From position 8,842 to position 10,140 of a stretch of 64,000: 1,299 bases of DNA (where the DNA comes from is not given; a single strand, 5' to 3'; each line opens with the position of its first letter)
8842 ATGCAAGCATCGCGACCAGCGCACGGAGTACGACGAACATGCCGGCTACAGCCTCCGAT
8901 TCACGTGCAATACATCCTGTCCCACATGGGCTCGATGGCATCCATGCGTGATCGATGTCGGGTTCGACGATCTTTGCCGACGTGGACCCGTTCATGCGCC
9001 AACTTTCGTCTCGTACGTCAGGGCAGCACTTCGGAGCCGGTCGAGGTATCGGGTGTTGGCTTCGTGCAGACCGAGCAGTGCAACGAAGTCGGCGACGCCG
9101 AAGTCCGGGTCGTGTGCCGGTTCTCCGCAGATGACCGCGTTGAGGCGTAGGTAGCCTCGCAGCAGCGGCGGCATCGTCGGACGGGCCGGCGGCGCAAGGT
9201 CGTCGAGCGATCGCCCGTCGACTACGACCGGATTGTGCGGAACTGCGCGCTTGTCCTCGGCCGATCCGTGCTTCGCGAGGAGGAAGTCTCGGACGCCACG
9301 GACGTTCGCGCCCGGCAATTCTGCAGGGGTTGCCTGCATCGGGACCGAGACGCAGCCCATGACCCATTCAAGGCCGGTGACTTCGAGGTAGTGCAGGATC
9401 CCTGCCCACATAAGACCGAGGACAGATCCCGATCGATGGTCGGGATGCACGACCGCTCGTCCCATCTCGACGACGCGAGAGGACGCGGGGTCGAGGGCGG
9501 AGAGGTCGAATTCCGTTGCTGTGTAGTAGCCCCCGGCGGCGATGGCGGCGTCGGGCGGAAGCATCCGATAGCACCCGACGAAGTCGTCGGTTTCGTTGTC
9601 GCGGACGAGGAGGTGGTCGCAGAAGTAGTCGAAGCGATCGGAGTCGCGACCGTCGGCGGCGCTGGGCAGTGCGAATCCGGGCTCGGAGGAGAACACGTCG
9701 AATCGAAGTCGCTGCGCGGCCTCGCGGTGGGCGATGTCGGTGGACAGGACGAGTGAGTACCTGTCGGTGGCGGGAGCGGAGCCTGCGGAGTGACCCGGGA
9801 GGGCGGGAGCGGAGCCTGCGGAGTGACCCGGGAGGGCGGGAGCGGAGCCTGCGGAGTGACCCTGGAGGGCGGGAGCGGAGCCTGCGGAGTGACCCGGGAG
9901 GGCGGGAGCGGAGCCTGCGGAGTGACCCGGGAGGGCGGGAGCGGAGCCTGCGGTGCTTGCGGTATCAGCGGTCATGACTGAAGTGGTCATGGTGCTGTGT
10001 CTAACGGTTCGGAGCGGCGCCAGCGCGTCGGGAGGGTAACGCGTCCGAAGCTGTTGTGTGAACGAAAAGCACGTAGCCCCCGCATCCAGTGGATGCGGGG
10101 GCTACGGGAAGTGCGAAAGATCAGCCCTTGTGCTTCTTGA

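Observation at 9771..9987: In-frame 33-bp VNTR (about 6.5 copies) encoding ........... repeats at the N-terminus of a GNAT acetyltransferase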

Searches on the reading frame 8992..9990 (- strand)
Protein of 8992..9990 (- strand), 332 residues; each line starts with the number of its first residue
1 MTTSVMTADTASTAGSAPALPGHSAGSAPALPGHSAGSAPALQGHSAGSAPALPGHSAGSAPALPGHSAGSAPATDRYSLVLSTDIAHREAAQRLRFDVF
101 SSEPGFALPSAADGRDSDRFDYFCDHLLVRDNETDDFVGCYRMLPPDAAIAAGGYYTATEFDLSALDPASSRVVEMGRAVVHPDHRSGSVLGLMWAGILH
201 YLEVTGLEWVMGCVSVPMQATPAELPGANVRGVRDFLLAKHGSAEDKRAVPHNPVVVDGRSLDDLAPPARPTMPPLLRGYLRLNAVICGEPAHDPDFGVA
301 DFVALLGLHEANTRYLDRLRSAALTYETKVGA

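Call 7: search_protein_families(library=pfam, proteins=[window:8992-9990:-])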
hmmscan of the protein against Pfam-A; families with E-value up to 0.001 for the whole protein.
window:8992-9990:- (332 aa): 1 family
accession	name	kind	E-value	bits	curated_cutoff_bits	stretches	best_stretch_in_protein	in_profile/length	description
PF13444.12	Acetyltransf_5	-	8.9e-33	113.5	22.4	1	95-196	1-102/102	Acetyltransferase (GNAT) domain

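Call 8: search_protein_families(library=ncbifam, proteins=[window:8992-9990:-])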
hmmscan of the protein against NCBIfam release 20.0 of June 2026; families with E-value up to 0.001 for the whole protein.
window:8992-9990:- (332 aa): 4 families
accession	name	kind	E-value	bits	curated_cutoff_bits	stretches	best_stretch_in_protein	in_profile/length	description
NF052555.1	OrAlActfOlsBBRUA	equivalog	1.4e-35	123.1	320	1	86-319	31-270/278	l-ornithine N(alpha)-acyltransferase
NF052554.1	OrAlActfOlsBRHOCB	equivalog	2.7e-33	115.8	350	1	76-314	6-248/256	L-ornithine N(alpha)-acyltransferase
NF052615.1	orn_lipid_OlsF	equivalog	8.4e-13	47.7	620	1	114-220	342-453/570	bifunctional ornithine lipid synthase OlsF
TIGR03694.1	exosort_acyl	subfamily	1.3e-09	37.9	111.95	1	78-147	8-78/241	PEP-CTERM/exosortase system-associated acyltransferase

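Call 10: find_homologous_proteins(query=window:8992-9990:-, max_evalue=1e-20)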
Query window:8992-9990:- (332 aa): 3815 proteins with E <= 1e-20 among 8000 candidates; the best 120 are listed.
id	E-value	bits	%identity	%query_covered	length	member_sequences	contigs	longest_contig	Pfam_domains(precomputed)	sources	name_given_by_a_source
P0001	5.6e-188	642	99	86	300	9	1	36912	PF13444.13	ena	-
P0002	2.7e-156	538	86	82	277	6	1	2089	PF13444.13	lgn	-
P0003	1.1e-150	519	83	85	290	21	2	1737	PF13444.13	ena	-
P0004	3.3e-147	508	80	85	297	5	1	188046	PF13444.13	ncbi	-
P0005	7.1e-146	504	83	79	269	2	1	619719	PF13444.13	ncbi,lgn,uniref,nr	ncbi:Putative hemolysin [Rhodococcoides kyotonense]|uniref:Putative hemolysin n=2 Tax=Rhodococcoides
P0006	4.3e-145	501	83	77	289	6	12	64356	PF13444.13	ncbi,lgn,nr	ncbi:hypothetical protein RhoFasB10_04251 [Rhodococcus sp. B10]|nr:hypothetical protein [Rhodococcus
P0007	2.0e-141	489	82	80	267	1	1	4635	PF13444.13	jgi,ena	-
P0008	4.8e-141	488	81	80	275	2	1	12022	PF13444.13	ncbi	ncbi:MAG: GNAT family N-acyltransferase [Rhodococcus sp. (in: high G+C Gram-positive bacteria)]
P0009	1.1e-139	483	82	78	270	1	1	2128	PF13444.13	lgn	-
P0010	3.9e-139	481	79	80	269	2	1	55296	PF13444.13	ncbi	-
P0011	1.2e-138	480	78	81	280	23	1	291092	PF13444.13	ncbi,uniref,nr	ncbi:phosphohistidine phosphatase [Rhodococcus sp. 14-2470-1b]|uniref:GNAT family N-acetyltransferas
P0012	5.5e-136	471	81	76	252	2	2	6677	PF13444.13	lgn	-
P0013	8.5e-135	467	77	79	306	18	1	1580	PF13444.13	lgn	-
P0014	1.2e-133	463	76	80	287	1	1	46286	PF13444.13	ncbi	-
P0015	3.0e-131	455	76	79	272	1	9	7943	PF13444.13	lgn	-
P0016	1.4e-129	450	75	79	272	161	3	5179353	PF13444.13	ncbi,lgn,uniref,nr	ncbi:GNAT family N-acetyltransferase [Rhodococcoides fascians]|uniref:GNAT family N-acetyltransferas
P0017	1.7e-125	437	73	80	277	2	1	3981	PF13444.13,PF21926.3,PF00765.24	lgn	-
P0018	9.3e-125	434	75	79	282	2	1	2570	PF13444.13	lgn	-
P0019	5.2e-123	428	71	80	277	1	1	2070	PF13444.13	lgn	-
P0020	7.5e-122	425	71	79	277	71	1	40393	PF13444.13,PF21926.3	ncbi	ncbi:MAG: GNAT family N-acyltransferase [Rhodococcus sp. (in: high G+C Gram-positive bacteria)]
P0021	2.6e-121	423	70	79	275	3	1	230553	PF13444.13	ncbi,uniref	ncbi:GNAT family N-acetyltransferase [Nocardia aurea]|uniref:GNAT family N-acyltransferase n=1 Tax=N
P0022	5.6e-121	422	69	80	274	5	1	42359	PF13444.13,PF21926.3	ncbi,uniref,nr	ncbi:GNAT family N-acetyltransferase [Nocardia wallacei]|uniref:GNAT family N-acetyltransferase n=1 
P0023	9.6e-121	421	69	80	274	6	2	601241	PF13444.13,PF21926.3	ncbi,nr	ncbi:GNAT family N-acetyltransferase [Nocardia mexicana]|nr:GNAT family N-acyltransferase [Nocardia 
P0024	1.3e-120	420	70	80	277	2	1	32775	PF13444.13,PF21926.3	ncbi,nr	ncbi:MAG: GNAT family N-acetyltransferase [Rhodococcus sp.]|nr:GNAT family N-acetyltransferase [Rhod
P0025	1.6e-120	420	69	79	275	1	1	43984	PF13444.13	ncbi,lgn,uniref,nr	ncbi:GNAT family N-acetyltransferase [Nocardia noduli]|uniref:GNAT family N-acetyltransferase n=1 Ta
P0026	2.8e-120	419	67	85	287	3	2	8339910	PF13444.13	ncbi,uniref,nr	ncbi:GNAT family N-acetyltransferase [Nocardia huaxiensis]|uniref:GNAT family N-acetyltransferase n=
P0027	3.2e-120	419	71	80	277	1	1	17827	PF13444.13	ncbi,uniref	ncbi:MAG: GNAT family N-acyltransferase [Rhodococcus sp. (in: high G+C Gram-positive bacteria)]|unir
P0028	3.5e-120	419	65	88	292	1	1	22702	PF13444.13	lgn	-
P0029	5.6e-120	418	72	79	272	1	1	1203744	PF13444.13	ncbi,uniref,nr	ncbi:GNAT family N-acetyltransferase [Nocardia stercoris]|uniref:GNAT family N-acetyltransferase n=1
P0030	5.8e-120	418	67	82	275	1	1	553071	PF13444.13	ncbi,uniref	ncbi:GNAT family N-acyltransferase [Nocardia sp. R6R-6]|uniref:GNAT family N-acyltransferase n=1 Tax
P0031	6.0e-120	418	74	75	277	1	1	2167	PF13444.13,PF00765.24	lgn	-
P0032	6.2e-120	418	70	80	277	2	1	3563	PF13444.13,PF00765.24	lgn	-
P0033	1.6e-119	417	72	76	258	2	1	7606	PF13444.13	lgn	-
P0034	2.2e-119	416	69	77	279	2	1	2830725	PF13444.13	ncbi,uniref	ncbi:GNAT family N-acetyltransferase [Nocardia sp. NPDC057668]|uniref:GNAT family N-acetyltransferas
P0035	2.2e-119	416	69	80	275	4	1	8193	PF13444.13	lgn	-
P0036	3.4e-119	416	67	81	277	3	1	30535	PF13444.13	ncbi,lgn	-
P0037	7.5e-119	415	65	86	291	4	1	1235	PF13444.13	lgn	-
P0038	8.8e-119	414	69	79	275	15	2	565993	PF13444.13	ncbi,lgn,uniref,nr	ncbi:ornithine-acyl[acyl carrier protein] N-acyltransferase [Nocardia tenerifensis]|uniref:Ornithine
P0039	9.5e-119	414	67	79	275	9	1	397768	PF13444.13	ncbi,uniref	ncbi:GNAT family N-acetyltransferase [Nocardia gamkensis]|uniref:GNAT family N-acetyltransferase n=1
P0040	9.8e-119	414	71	77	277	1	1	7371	PF13444.13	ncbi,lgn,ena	-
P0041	1.1e-118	414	65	85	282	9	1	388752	PF13444.13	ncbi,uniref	ncbi:GNAT family N-acetyltransferase [Nocardia jejuensis]|uniref:GNAT family N-acetyltransferase n=1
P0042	1.2e-118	414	69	78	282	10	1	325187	PF13444.13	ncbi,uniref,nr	ncbi:GNAT family N-acetyltransferase [Nocardia crassostreae]|uniref:GNAT family N-acetyltransferase 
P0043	3.0e-118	413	69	76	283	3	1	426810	PF13444.13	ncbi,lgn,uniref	ncbi:GNAT family N-acetyltransferase [Nocardia aurantia]|uniref:GNAT family N-acetyltransferase n=1 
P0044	3.4e-118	413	70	77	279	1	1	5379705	PF13444.13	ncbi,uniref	ncbi:putative hemolysin [Rhodococcus sp. 27YEA15]|uniref:GNAT family N-acetyltransferase n=1 Tax=Rho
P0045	4.1e-118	412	69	76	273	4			PF13444.13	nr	nr:GNAT family N-acyltransferase [Nocardia aurantia]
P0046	4.9e-118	412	66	82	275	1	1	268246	PF13444.13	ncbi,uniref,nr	ncbi:GNAT family N-acetyltransferase [Nocardia pneumoniae]|uniref:GNAT family N-acetyltransferase n=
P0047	6.6e-118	412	68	80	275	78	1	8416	PF13444.13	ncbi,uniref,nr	ncbi:GNAT family N-acetyltransferase [Nocardia pseudovaccinii]|uniref:GNAT family N-acetyltransferas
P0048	1.0e-117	411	68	82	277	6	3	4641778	PF13444.13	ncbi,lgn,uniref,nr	ncbi:GNAT family N-acetyltransferase [Nocardia terpenica]|uniref:Phosphohistidine phosphatase n=1 Ta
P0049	1.1e-117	411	69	78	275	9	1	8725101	PF13444.13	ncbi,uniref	ncbi:GNAT family N-acetyltransferase [Nocardia sp. NBC_00403]|uniref:GNAT family N-acetyltransferase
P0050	1.4e-117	411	71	76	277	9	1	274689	PF13444.13,PF21926.3,PF00765.24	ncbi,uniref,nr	ncbi:GNAT family N-acetyltransferase [Rhodococcus tibetensis]|uniref:GNAT family N-acetyltransferase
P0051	1.9e-117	410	70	76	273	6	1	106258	PF13444.13,PF21926.3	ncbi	-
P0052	2.6e-117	410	70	78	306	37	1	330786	PF13444.13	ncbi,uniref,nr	ncbi:GNAT family N-acetyltransferase [Nocardia sp. NRRL WC-3656]|uniref:GNAT family N-acetyltransfer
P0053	3.2e-117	409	67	79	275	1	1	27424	PF13444.13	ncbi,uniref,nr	ncbi:GNAT family N-acetyltransferase [Nocardia exalbida]|uniref:GNAT family N-acetyltransferase n=1 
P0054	3.2e-117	409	67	79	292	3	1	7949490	PF13444.13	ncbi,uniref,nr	ncbi:GNAT family N-acetyltransferase [Nocardia brasiliensis]|uniref:GNAT family N-acetyltransferase 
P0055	3.4e-117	409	68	78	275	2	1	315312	PF13444.13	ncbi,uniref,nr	ncbi:GNAT family N-acetyltransferase [Nocardia arthritidis]|uniref:GNAT family N-acetyltransferase n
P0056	5.4e-117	409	69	80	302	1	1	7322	PF13444.13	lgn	-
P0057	6.2e-117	408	70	76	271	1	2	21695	PF13444.13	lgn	-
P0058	6.2e-117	408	68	78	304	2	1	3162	PF13444.13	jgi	jgi:putative hemolysin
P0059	6.3e-117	408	67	81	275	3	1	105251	PF13444.13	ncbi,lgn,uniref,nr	ncbi:GNAT family N-acetyltransferase [Nocardia brevicatena]|uniref:GNAT family N-acetyltransferase n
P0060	6.9e-117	408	67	79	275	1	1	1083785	PF13444.13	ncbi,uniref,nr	ncbi:GNAT family N-acetyltransferase [Nocardia abscessus]|uniref:GNAT family N-acetyltransferase n=1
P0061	8.0e-117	408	70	76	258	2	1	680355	PF13444.13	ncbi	-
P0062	8.2e-117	408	70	76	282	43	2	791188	PF13444.13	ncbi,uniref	ncbi:GNAT family N-acetyltransferase [Nocardia tengchongensis]|uniref:GNAT family N-acetyltransferas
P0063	1.0e-116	408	67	79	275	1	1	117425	PF13444.13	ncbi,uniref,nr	ncbi:GNAT family N-acetyltransferase [Nocardia barduliensis]|uniref:GNAT family N-acetyltransferase 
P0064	1.2e-116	407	66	82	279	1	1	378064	PF13444.13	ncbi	-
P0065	1.2e-116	407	66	80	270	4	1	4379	PF13444.13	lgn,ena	-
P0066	1.3e-116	407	68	80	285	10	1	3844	PF13444.13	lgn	-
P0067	1.3e-116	407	66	82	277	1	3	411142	PF13444.13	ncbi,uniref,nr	ncbi:GNAT family N-acetyltransferase [Nocardia niwae]|uniref:GNAT family N-acyltransferase n=1 Tax=N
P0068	1.5e-116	407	65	82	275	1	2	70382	PF13444.13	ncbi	ncbi:GNAT family N-acetyltransferase [Nocardia sp. NPDC004750]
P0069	1.5e-116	407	66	81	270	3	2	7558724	PF13444.13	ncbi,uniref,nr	ncbi:hypothetical protein IFM12275_65290 [Nocardia sputorum]|uniref:GNAT family N-acetyltransferase 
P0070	1.7e-116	407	67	79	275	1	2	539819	PF13444.13,PF21926.3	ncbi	ncbi:GNAT family N-acetyltransferase [Nocardia asiatica]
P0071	1.7e-116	407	65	86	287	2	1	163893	PF13444.13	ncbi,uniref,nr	ncbi:GNAT family N-acetyltransferase [Nocardia sp. 2]|uniref:GNAT family N-acetyltransferase n=1 Tax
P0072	1.8e-116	407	65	82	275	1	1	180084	PF13444.13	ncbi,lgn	ncbi:GNAT family N-acetyltransferase [Nocardia beijingensis]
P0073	2.0e-116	407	71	74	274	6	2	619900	PF13444.13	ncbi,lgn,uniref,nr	ncbi:Putative hemolysin [Nocardia amikacinitolerans]|uniref:Putative hemolysin n=1 Tax=Nocardia amik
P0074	2.3e-116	407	65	82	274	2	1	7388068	PF13444.13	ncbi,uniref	ncbi:GNAT family N-acetyltransferase [Nocardia gipuzkoensis]|uniref:GNAT family N-acetyltransferase 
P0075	2.4e-116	406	65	82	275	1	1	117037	PF13444.13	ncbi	ncbi:GNAT family N-acetyltransferase [Nocardia beijingensis]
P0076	2.5e-116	406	67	79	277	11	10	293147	PF13444.13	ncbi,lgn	-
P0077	2.6e-116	406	69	76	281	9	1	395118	PF13444.13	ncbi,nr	ncbi:GNAT family N-acetyltransferase [Nocardia sp. SYP-A9097]|nr:GNAT family N-acetyltransferase [No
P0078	2.6e-116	406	69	76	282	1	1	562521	PF13444.13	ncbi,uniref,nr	ncbi:GNAT family N-acetyltransferase [Nocardia inohanensis]|uniref:GNAT family N-acetyltransferase n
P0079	2.8e-116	406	68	76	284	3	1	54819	PF13444.13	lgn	-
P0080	3.3e-116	406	67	79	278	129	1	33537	PF13444.13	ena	-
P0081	3.5e-116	406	67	80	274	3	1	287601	PF13444.13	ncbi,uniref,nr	ncbi:GNAT family N-acetyltransferase [Nocardia sp. CNY236]|uniref:GNAT family N-acetyltransferase n=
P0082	3.6e-116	406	64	83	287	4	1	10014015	PF13444.13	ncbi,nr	ncbi:GNAT family N-acetyltransferase [Nocardia arthritidis]|nr:GNAT family N-acyltransferase [Nocard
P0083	3.8e-116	406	65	82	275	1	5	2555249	PF13444.13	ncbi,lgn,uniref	ncbi:GNAT family N-acetyltransferase [Nocardia beijingensis]|uniref:GNAT family N-acetyltransferase 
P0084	4.6e-116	406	65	82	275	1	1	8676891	PF13444.13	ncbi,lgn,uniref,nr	ncbi:GNAT family N-acetyltransferase [Nocardia sp. NBC_01730]|uniref:GNAT family N-acetyltransferase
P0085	4.9e-116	405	65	82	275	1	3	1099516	PF13444.13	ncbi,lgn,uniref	ncbi:GNAT family N-acyltransferase [Nocardia beijingensis]|uniref:GNAT family N-acetyltransferase n=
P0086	5.3e-116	405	65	82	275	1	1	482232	PF13444.13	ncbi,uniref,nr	ncbi:GNAT family N-acetyltransferase [Nocardia beijingensis]|uniref:GNAT family N-acetyltransferase 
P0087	5.3e-116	405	65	82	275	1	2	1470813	PF13444.13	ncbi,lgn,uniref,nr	ncbi:GNAT family N-acetyltransferase [Nocardia beijingensis]|uniref:GNAT family N-acetyltransferase 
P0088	5.6e-116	405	65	86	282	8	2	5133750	PF13444.13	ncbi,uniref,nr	ncbi:N-acyl amino acid synthase, PEP-CTERM/exosortase system-associated [Nocardia otitidiscaviarum]|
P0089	6.1e-116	405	69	76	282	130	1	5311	PF13444.13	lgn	-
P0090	6.2e-116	405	67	80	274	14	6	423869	PF13444.13,PF21926.3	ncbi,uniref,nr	ncbi:GNAT family N-acetyltransferase [Nocardia wallacei]|uniref:GNAT family N-acetyltransferase n=1 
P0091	6.4e-116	405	67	79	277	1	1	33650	PF13444.13,PF21926.3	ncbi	-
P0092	7.0e-116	405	67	79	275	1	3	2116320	PF13444.13,PF21926.3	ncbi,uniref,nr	ncbi:GNAT family N-acetyltransferase [Nocardia asiatica]|uniref:GNAT family N-acetyltransferase n=1 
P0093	7.0e-116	405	66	82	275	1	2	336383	PF13444.13,PF21926.3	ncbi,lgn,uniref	ncbi:GNAT family N-acetyltransferase [Nocardia sp. 2YAB30]|uniref:GNAT family N-acetyltransferase n=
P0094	7.8e-116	405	67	78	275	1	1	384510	PF13444.13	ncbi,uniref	ncbi:GNAT family N-acetyltransferase [Nocardia sp. 004]|uniref:GNAT family N-acetyltransferase n=1 T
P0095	8.1e-116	405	71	74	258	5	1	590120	PF13444.13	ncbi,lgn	-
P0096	1.1e-115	404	67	82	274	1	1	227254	PF13444.13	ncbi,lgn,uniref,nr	ncbi:GNAT family N-acetyltransferase [Nocardia sp. BMG51109]|uniref:GNAT family N-acetyltransferase 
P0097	1.2e-115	404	65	82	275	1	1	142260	PF13444.13,PF21926.3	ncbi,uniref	ncbi:GNAT family N-acetyltransferase [Nocardia sp. NPDC051900]|uniref:GNAT family N-acetyltransferas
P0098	1.2e-115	404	66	78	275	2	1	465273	PF13444.13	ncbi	ncbi:GNAT family N-acetyltransferase [Nocardia callitridis]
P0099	1.4e-115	404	69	76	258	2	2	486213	PF13444.13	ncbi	-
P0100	1.6e-115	404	67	79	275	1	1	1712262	PF13444.13,PF21926.3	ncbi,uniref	ncbi:GNAT family N-acetyltransferase [Nocardia asiatica]|uniref:GNAT family N-acetyltransferase n=1 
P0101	1.9e-115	404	65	82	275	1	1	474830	PF13444.13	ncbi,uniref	ncbi:GNAT family N-acyltransferase [Nocardia beijingensis]|uniref:GNAT family N-acetyltransferase n=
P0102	2.0e-115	403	67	79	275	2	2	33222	PF13444.13,PF21926.3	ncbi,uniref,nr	ncbi:GNAT family N-acetyltransferase [Nocardia asiatica]|uniref:GNAT family N-acetyltransferase n=1 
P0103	2.1e-115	403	69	79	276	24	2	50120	PF13444.13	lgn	-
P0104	2.2e-115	403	65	82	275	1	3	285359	PF13444.13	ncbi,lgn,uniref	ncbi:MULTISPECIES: GNAT family N-acetyltransferase [unclassified Nocardia]|uniref:GNAT family N-acet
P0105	2.2e-115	403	72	77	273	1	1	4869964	PF13444.13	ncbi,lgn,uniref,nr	ncbi:GNAT family N-acetyltransferase [Rhodococcus sp. SGAir0479]|uniref:GNAT family N-acetyltransfer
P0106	2.3e-115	403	68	76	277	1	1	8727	PF13444.13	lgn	-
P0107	2.3e-115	403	65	82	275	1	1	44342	PF13444.13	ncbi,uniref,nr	ncbi:GNAT family N-acetyltransferase [Nocardia araoensis]|uniref:GNAT family N-acetyltransferase n=1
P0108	2.6e-115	403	67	81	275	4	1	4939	PF13444.13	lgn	-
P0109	3.0e-115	403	66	80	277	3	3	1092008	PF13444.13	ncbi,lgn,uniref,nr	ncbi:GNAT family N-acetyltransferase [Smaragdicoccus niigatensis]|uniref:GNAT family N-acetyltransfe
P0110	3.1e-115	403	73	76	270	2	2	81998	PF13444.13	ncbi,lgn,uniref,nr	ncbi:GNAT family N-acetyltransferase [Prescottella defluvii]|uniref:GNAT family N-acetyltransferase 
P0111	3.5e-115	403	65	82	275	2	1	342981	PF13444.13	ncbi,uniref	ncbi:GNAT family N-acetyltransferase [Nocardia sp. SC052]|uniref:GNAT family N-acetyltransferase n=1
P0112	3.5e-115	403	66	82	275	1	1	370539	PF13444.13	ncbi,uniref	ncbi:GNAT family N-acyltransferase [Nocardia sp. NPDC023852]|uniref:GNAT family N-acetyltransferase 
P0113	3.6e-115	403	65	80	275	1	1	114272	PF13444.13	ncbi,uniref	ncbi:GNAT family N-acetyltransferase [Nocardia sp. NPDC057455]|uniref:GNAT family N-acetyltransferas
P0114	4.1e-115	402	65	82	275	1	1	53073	PF13444.13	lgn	-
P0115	4.6e-115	402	69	76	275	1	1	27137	PF13444.13,PF21926.3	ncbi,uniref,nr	ncbi:GNAT family N-acetyltransferase [Nocardia asiatica]|uniref:GNAT family N-acetyltransferase n=1 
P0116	5.0e-115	402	66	79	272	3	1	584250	PF13444.13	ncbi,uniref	ncbi:GNAT family N-acetyltransferase [Nocardia fluminea]|uniref:GNAT family N-acetyltransferase n=1 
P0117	5.5e-115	402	67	78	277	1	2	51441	PF13444.13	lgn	-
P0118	6.0e-115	402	65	82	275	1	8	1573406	PF13444.13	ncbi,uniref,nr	ncbi:GNAT family N-acyltransferase [Nocardia implantans]|uniref:GNAT family N-acyltransferase n=1 Ta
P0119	6.4e-115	402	69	77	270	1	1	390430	PF13444.13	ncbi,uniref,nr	ncbi:GNAT family N-acetyltransferase [Skermania sp. ID1734]|uniref:GNAT family N-acetyltransferase n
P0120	1.2e-114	401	70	74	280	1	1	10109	PF13444.13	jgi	jgi:putative hemolysin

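Call 12: find_encoding_contigs(protein=P0001, flank=10000, max_places=3)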
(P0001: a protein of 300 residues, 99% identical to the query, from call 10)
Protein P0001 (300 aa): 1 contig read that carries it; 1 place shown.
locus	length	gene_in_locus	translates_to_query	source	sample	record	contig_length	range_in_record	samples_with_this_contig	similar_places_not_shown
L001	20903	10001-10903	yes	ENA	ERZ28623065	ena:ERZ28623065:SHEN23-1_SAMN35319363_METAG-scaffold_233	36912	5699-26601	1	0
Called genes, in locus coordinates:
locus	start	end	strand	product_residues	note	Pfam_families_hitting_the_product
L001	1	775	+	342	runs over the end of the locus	PF13489:Methyltransf_23, PF01209:Ubie_methyltran, PF08241:Methyltransf_11, PF08242:Methyltransf_12, PF13649:Methyltransf_25, PF13847:Methyltransf_31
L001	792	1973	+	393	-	PF18096:Thump_like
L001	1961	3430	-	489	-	PF13570:Beta-prop_ACSF4 (faint), PF13360:PQQ_2 (weak)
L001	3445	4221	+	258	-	PF00132:Hexapep (weak)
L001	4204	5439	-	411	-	PF08323:Glyco_transf_5, PF13439:Glyco_transf_4, PF13579:Glyco_trans_4_4, PF20706:GT4-conflict, PF00534:Glycos_transf_1, PF13692:Glyco_trans_1_4, PF13524:Glyco_trans_1_2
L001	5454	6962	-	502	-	PF03065:Glyco_hydro_57, PF09210:BE_C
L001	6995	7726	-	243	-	PF01209:Ubie_methyltran (weak), PF13489:Methyltransf_23, PF08241:Methyltransf_11, PF08242:Methyltransf_12, PF13649:Methyltransf_25, PF13847:Methyltransf_31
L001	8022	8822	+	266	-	PF01012:ETF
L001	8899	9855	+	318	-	PF01012:ETF, PF00766:ETF_alpha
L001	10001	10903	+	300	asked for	PF13444:Acetyltransf_5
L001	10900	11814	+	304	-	PF01553:Acyltransferase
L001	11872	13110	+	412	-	PF00266:Aminotran_5, PF01212:Beta_elim_lyase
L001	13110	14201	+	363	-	PF03054:tRNA_Me_trans, PF20259:tRNA_Me_trans_M, PF20258:tRNA_Me_trans_C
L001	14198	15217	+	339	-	PF01717:Meth_synt_2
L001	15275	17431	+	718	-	PF22745:Nlig-Ia, PF01653:DNA_ligase_aden, PF03120:OB_DNA_ligase, PF03119:DNA_ligase_ZBD, PF12826:HHH_2, PF14520:HHH_5 (weak), PF00633:HHH (weak), PF00533:BRCT, +1 more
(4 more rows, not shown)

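Call 13: find_encoding_contigs(protein=P0004, flank=10000, max_places=3)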
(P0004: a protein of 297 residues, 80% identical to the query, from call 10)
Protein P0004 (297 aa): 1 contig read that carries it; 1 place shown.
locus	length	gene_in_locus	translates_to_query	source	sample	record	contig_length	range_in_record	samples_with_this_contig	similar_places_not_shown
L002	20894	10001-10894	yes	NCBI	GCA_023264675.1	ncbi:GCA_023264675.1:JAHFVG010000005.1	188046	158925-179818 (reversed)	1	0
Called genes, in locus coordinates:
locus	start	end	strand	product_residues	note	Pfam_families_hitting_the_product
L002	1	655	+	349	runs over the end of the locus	PF01209:Ubie_methyltran, PF13489:Methyltransf_23, PF13847:Methyltransf_31, PF08241:Methyltransf_11, PF08242:Methyltransf_12, PF13649:Methyltransf_25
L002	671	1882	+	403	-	PF18096:Thump_like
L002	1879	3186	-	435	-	PF13360:PQQ_2 (weak), PF13570:Beta-prop_ACSF4 (weak), PF13360:PQQ_2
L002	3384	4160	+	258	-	PF00132:Hexapep (weak)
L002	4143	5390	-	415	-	PF08323:Glyco_transf_5, PF13439:Glyco_transf_4, PF13579:Glyco_trans_4_4, PF20706:GT4-conflict, PF00534:Glycos_transf_1, PF13692:Glyco_trans_1_4, PF13524:Glyco_trans_1_2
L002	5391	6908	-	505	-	PF03065:Glyco_hydro_57, PF09210:BE_C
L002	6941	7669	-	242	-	PF13489:Methyltransf_23, PF08241:Methyltransf_11, PF08242:Methyltransf_12, PF13649:Methyltransf_25, PF13847:Methyltransf_31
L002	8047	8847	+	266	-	PF01012:ETF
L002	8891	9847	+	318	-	PF01012:ETF, PF00766:ETF_alpha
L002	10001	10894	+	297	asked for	PF13444:Acetyltransf_5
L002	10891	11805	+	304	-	PF01553:Acyltransferase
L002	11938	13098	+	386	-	PF00266:Aminotran_5, PF01212:Beta_elim_lyase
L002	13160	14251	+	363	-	PF03054:tRNA_Me_trans, PF20259:tRNA_Me_trans_M, PF20258:tRNA_Me_trans_C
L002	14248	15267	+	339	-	PF01717:Meth_synt_2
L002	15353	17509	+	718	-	PF22745:Nlig-Ia, PF01653:DNA_ligase_aden, PF03120:OB_DNA_ligase, PF03119:DNA_ligase_ZBD, PF12826:HHH_2, PF14520:HHH_5 (weak), PF00533:BRCT, PF12738:PTCB-BRCT (weak)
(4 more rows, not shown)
